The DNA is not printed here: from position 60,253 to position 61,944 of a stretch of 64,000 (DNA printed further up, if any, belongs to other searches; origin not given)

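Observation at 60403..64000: Giant surface protein with two hydrophobic segments and an IPT/TIG domain, truncated by the window end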

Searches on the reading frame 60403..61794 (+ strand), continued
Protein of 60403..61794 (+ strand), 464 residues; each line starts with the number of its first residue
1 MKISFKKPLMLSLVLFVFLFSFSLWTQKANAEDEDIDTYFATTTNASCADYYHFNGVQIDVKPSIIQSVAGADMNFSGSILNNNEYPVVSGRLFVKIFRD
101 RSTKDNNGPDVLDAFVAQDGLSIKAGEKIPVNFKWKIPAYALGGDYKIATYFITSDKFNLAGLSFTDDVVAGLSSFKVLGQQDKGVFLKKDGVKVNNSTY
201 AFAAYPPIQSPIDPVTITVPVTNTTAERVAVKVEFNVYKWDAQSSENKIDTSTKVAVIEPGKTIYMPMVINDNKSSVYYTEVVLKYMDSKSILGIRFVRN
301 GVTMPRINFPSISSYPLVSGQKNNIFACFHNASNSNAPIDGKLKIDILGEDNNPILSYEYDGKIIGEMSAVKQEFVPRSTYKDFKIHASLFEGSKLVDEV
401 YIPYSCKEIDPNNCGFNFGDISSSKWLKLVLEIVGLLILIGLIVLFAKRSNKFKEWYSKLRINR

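Call 38: search_protein_families(library=pfam, proteins=[L004:6898-11187:+, L005:6090-10391:+, L006:10001-14386:+, L023:3934-6027:+, L009:2206-4155:+, L010:5186-6649:+, L064:11187-13229:+, L021:6096-7709:+], max_evalue=0.1)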
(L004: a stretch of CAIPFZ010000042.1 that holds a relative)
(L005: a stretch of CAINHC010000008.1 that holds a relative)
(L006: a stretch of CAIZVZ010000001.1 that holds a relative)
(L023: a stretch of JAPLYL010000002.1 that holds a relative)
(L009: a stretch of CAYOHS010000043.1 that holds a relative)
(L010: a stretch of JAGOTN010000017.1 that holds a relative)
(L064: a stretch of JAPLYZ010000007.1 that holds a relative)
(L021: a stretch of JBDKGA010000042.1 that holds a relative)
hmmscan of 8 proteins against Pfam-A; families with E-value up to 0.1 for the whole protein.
L004:6898-11187:+ (1430 aa): 1 family
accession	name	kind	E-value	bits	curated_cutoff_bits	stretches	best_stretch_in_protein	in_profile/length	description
PF01833.30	TIG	-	1.4e-06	28.7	20.9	1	634-702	1-69/84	IPT/TIG domain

L005:6090-10391:+ (1434 aa): 0 families

L006:10001-14386:+ (1462 aa): 1 family
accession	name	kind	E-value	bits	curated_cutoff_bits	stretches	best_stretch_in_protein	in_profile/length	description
PF01833.30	TIG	-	2.1e-05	24.9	20.9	1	666-725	7-69/84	IPT/TIG domain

L023:3934-6027:+ (698 aa): 0 families

L009:2206-4155:+ (650 aa): 2 families
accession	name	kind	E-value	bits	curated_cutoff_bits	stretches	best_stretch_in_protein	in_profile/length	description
PF18911.6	PKD_4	-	0.0011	19.4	27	1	437-530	3-84/85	PKD domain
PF12197.13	lci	-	0.099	12.9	20.3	0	180-201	4-25/44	LCI fold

L010:5186-6649:+ (488 aa): 3 families
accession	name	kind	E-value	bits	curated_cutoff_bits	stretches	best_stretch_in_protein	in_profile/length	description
PF18911.6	PKD_4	-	0.023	15.2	27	1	315-379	30-80/85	PKD domain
PF20009.4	GEVED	-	0.035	15.3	24.4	0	324-347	6-26/78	GEVED domain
PF00028.23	Cadherin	-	0.074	13.9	28.8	0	302-332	14-44/93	Cadherin domain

L064:11187-13229:+ (681 aa): 0 families

L021:6096-7709:+ (538 aa): 2 families
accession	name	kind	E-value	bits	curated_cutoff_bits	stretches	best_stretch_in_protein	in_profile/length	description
PF00801.26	PKD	-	0.0033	17.8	23.5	1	323-398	8-71/80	PKD domain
PF18911.6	PKD_4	-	0.0047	17.4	27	1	318-399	5-75/85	PKD domain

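Call 57: search_protein_representatives(alignment_id=A1)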
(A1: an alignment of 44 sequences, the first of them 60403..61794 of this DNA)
Query: 44 sequences, 468 profile positions. Proteins with E-value up to 0.001 (for the whole library): 1326; up to 1e-10: 1144; up to 1e-30: 911. The best 150 are listed.
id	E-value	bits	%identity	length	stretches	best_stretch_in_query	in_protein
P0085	2.5e-179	613.2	-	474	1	6-460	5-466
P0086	2.8e-178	609.8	-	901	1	6-458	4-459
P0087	9.6e-173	591.5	-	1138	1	7-458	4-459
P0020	2.8e-171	586.7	-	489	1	1-453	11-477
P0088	3.1e-171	586.5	-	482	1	6-465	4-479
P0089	3.7e-171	586.3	-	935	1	1-457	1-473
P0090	6.4e-171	585.5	-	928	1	2-457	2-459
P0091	3.8e-170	582.9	-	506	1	37-450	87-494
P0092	2.5e-169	580.3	-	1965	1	27-459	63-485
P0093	3.2e-169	579.9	-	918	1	2-457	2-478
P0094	2.7e-168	576.8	-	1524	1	26-461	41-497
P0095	2.8e-168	576.8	-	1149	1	23-462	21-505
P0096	3.0e-168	576.7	-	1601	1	40-452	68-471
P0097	4.7e-168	576.0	-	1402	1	8-458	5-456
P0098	5.7e-168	575.8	-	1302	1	40-457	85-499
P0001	1.6e-149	515.0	-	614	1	8-456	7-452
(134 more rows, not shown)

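Call 59: search_solved_structures(query=A1, max_evalue=1)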
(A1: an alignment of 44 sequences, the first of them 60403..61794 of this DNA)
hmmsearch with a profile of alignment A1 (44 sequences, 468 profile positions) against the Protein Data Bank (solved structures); distinct sequences matched with E-value up to 1: 3.
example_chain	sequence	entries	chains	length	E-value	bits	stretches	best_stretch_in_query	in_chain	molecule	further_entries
6a69_B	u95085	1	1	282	0.053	15.3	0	119-164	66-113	Neuroplastin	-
9gsd_B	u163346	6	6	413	0.087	14.6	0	119-164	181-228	Neuroplastin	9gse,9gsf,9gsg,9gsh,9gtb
5xyi_H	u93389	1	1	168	0.31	12.8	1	168-211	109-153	40S ribosomal protein S7, putative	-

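Call 76: search_protein_families(library=ncbifam, alignment_id=A4, max_evalue=0.01)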
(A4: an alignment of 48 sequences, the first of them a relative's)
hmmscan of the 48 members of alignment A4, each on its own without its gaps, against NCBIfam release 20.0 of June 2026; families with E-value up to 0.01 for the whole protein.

A. member 1, L004:10828-11187:+ (120 aa): 0 families

B. families by the number of members that match (of 48 scanned): 1 family
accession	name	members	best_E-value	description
NF033662.1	acid_disulf_rpt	1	2.8e-10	acidic double-disulfide repeat-containing protein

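Call 77: search_protein_families(library=pfam, alignment_id=A4, max_evalue=0.01)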
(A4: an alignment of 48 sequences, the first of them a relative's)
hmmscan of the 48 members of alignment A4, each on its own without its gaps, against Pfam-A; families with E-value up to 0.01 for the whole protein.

A. member 1, L004:10828-11187:+ (120 aa): 1 family
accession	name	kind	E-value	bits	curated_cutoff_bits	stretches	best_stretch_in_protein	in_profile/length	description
PF00960.24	Neocarzinostat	-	0.0092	16.4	25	0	26-86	42-101/110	Neocarzinostatin family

B. families by the number of members that match (of 48 scanned): 6 families
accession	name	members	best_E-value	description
PF18911.6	PKD_4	1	0.00034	PKD domain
PF19035.6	TSP1_CCN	1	0.00098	CCN3 Nov like TSP1 domain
PF20677.3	Herpes_gp350_C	1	0.0018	Herpesvirus envelope glycoprotein gp350 N-terminal C domain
PF00090.25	TSP_1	1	0.0039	Thrombospondin type 1 domain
PF14524.12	Wzt_C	1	0.0083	Wzt C-terminal domain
PF00960.24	Neocarzinostat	1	0.0092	Neocarzinostatin family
